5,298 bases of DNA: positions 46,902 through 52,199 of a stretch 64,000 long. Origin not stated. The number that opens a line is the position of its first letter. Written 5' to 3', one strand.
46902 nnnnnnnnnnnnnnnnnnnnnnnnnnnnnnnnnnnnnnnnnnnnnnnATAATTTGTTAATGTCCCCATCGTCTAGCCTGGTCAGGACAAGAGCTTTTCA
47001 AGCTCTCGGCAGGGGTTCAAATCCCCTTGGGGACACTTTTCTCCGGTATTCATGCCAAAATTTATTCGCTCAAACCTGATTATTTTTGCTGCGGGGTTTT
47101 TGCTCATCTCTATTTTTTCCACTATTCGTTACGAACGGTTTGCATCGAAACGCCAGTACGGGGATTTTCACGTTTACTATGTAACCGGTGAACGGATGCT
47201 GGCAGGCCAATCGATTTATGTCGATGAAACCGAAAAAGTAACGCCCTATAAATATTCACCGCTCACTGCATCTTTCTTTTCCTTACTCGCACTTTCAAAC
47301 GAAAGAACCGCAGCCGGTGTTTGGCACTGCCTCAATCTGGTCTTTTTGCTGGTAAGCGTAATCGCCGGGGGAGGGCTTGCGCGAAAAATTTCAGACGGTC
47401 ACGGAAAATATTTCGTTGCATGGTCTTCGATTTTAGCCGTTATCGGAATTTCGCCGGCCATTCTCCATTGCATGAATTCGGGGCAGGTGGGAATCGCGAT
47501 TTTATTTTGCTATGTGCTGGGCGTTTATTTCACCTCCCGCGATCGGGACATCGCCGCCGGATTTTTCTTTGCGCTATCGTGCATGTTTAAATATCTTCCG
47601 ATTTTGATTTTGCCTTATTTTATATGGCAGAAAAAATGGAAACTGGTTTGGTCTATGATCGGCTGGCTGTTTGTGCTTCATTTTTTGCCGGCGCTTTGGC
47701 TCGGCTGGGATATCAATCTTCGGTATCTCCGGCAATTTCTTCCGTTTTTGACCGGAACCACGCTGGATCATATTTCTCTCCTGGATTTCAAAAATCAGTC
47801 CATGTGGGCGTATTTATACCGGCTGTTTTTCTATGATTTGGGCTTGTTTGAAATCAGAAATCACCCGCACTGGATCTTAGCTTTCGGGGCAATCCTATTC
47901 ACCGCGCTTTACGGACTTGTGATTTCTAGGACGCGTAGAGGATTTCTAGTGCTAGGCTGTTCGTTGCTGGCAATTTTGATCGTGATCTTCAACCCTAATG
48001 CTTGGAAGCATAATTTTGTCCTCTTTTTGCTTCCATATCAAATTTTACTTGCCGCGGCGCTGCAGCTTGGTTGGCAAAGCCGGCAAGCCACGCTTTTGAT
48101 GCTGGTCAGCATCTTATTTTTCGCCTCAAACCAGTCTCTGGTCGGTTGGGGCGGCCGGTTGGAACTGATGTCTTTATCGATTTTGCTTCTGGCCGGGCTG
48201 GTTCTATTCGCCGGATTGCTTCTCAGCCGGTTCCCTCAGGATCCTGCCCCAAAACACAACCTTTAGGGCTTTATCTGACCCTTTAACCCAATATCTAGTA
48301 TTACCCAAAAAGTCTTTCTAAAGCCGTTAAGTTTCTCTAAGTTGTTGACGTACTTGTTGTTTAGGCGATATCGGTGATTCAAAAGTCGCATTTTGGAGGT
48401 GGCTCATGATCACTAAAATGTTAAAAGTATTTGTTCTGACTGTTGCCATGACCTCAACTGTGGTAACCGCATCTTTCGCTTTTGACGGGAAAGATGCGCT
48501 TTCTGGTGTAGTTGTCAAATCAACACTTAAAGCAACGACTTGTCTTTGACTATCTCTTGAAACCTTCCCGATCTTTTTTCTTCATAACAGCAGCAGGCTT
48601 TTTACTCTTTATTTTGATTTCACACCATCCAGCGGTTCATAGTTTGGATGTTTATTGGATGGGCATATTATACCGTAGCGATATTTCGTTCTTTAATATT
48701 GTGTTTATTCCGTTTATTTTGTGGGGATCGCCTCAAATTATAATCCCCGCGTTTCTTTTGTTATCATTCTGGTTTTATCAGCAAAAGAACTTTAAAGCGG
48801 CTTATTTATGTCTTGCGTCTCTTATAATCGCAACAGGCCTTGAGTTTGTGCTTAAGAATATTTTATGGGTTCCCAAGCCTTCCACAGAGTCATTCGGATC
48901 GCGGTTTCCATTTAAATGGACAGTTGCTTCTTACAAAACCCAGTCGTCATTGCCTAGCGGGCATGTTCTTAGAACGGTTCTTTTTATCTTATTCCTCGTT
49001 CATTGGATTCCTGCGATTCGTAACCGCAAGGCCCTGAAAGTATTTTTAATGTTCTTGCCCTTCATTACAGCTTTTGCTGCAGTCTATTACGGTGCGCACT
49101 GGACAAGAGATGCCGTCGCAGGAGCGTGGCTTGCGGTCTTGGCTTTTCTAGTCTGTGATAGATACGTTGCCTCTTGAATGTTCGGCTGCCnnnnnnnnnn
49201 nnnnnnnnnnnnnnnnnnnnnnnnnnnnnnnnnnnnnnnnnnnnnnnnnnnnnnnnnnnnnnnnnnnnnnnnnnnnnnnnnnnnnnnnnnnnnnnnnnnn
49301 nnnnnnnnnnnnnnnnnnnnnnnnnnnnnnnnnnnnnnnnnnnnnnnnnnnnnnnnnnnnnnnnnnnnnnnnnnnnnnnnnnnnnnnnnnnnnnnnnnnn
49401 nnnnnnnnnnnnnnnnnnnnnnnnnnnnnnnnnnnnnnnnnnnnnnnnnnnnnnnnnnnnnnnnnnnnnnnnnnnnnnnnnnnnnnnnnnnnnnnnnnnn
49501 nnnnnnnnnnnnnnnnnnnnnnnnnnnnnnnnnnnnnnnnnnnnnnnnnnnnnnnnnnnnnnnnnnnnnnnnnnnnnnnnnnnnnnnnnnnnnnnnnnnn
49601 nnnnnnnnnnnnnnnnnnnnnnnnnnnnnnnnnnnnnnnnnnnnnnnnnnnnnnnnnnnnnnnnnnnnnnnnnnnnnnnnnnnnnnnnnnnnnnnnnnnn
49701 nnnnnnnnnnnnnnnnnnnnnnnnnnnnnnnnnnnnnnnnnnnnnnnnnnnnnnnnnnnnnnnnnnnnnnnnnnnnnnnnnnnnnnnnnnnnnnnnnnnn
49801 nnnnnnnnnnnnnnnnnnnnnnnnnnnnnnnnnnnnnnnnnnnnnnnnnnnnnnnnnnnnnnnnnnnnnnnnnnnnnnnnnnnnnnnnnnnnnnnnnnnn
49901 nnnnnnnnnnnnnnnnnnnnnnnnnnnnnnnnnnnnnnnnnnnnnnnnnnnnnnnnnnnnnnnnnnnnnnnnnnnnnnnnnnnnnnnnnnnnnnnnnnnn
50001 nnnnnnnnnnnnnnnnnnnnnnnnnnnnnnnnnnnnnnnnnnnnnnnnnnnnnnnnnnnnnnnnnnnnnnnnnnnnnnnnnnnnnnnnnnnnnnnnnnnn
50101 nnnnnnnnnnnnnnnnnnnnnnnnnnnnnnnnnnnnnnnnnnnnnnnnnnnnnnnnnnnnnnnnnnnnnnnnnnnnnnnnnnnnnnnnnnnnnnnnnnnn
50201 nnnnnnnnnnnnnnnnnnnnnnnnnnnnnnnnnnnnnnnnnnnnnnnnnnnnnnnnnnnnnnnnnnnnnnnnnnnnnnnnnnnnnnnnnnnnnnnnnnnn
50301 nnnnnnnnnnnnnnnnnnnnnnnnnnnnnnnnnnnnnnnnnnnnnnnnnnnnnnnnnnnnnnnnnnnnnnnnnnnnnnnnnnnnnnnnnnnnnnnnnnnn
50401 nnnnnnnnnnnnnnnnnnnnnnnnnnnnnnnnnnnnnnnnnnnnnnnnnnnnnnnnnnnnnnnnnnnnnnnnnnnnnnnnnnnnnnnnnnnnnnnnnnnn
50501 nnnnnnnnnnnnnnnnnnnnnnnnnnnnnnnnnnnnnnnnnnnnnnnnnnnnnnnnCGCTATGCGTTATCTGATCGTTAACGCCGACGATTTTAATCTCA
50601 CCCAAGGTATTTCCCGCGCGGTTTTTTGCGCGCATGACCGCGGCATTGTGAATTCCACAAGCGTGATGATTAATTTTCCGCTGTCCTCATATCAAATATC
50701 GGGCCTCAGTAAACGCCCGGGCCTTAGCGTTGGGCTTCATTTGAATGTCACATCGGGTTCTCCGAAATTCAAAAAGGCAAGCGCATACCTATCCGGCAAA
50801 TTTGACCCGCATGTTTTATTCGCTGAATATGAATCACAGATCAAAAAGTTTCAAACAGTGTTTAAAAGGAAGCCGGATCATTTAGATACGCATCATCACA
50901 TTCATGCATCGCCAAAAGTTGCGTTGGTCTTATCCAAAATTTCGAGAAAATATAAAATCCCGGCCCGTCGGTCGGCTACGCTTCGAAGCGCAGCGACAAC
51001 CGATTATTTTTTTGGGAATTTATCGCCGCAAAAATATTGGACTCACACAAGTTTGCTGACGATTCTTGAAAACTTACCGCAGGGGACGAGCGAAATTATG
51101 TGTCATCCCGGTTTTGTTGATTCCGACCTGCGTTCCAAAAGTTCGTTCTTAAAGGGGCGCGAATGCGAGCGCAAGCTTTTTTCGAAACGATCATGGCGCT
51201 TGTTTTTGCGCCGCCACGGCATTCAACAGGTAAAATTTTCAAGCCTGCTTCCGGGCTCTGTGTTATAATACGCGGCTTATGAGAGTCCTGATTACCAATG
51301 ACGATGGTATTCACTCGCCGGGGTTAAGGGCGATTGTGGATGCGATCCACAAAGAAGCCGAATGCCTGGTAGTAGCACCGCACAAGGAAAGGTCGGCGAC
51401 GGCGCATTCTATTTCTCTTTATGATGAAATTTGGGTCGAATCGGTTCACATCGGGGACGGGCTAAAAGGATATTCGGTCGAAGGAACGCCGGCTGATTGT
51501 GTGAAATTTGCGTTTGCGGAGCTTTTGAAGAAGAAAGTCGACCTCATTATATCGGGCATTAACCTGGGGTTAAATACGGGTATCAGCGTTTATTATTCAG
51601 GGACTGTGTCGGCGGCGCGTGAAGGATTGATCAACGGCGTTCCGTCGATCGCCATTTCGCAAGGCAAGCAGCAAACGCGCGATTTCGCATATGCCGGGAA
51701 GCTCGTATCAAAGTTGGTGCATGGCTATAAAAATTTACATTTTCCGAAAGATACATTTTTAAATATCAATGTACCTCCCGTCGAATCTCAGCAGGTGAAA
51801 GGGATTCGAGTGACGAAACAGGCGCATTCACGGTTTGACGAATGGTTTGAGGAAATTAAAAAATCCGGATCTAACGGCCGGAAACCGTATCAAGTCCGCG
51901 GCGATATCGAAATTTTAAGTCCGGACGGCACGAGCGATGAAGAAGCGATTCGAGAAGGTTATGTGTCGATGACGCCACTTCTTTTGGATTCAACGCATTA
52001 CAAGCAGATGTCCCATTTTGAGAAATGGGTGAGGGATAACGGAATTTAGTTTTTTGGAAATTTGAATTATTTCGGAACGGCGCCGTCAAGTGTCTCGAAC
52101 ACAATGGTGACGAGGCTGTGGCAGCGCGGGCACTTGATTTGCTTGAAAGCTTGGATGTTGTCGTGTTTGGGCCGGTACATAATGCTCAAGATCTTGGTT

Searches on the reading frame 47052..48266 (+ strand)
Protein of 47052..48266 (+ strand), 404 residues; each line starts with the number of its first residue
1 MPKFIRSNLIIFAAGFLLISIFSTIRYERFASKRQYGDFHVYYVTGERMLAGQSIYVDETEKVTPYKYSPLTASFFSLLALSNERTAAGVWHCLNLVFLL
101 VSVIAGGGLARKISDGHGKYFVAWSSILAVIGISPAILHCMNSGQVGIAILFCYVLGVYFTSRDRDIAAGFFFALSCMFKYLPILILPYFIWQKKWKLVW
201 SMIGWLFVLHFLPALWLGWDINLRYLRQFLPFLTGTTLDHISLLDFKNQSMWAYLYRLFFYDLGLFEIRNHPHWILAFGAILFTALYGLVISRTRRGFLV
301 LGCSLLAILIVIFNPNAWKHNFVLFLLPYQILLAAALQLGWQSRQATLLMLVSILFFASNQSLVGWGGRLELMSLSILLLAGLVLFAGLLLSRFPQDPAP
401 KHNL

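Call 50: search_protein_families(library=pfam, proteins=[window:47052-48266:+], max_evalue=0.00001)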
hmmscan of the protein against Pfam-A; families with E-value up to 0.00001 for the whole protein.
window:47052-48266:+ (404 aa): 1 family
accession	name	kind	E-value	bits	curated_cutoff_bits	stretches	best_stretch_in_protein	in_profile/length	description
PF09594.16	GT87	-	2.4e-24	86.9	25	1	66-309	1-234/237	Glycosyltransferase family 87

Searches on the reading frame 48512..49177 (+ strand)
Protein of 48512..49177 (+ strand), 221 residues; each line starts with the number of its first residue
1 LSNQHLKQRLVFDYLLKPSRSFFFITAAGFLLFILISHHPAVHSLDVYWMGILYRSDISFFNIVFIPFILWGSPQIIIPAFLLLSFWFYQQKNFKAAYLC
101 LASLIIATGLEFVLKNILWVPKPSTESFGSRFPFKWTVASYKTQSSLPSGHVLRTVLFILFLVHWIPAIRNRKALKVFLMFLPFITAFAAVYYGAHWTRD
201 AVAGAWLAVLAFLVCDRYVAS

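Call 50: search_protein_families(library=pfam, proteins=[window:48512-49177:+], max_evalue=0.00001)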
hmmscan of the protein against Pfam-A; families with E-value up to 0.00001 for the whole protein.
window:48512-49177:+ (221 aa): 3 families
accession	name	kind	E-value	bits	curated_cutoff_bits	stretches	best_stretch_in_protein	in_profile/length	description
PF01569.27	PAP2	-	1.3e-15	57.7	27.2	1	100-215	5-121/130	PAP2 superfamily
PF14378.12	PAP2_3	-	2.6e-07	31.1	27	1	121-213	104-189/190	PAP2 superfamily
PF14360.12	PAP2_C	-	1.9e-06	28.8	27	1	149-214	8-71/74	PAP2 superfamily C-terminal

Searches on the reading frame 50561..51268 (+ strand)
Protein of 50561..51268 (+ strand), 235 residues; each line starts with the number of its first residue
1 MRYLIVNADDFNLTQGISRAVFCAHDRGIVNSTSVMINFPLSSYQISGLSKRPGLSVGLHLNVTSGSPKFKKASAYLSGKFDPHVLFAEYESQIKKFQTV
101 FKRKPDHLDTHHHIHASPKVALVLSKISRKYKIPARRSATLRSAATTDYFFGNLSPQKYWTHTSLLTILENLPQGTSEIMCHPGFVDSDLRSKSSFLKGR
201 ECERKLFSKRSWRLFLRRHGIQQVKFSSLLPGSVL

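Call 51: search_protein_families(library=pfam, proteins=[window:50561-51268:+], max_evalue=0.00001)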
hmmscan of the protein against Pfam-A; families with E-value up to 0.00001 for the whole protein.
window:50561-51268:+ (235 aa): 1 family
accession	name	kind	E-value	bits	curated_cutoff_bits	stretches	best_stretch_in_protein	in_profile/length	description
PF04794.17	YdjC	-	2.8e-43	149.1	29.7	1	3-217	1-265/266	YdjC-like protein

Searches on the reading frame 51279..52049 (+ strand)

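Call 51: search_protein_families(library=pfam, proteins=[window:51279-52049:+], max_evalue=0.00001)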
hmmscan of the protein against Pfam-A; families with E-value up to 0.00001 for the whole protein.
window:51279-52049:+ (256 aa): 1 family
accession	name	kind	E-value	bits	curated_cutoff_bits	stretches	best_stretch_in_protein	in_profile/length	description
PF01975.23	SurE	-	5.2e-61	206.2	22.1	1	3-187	1-188/189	Survival protein SurE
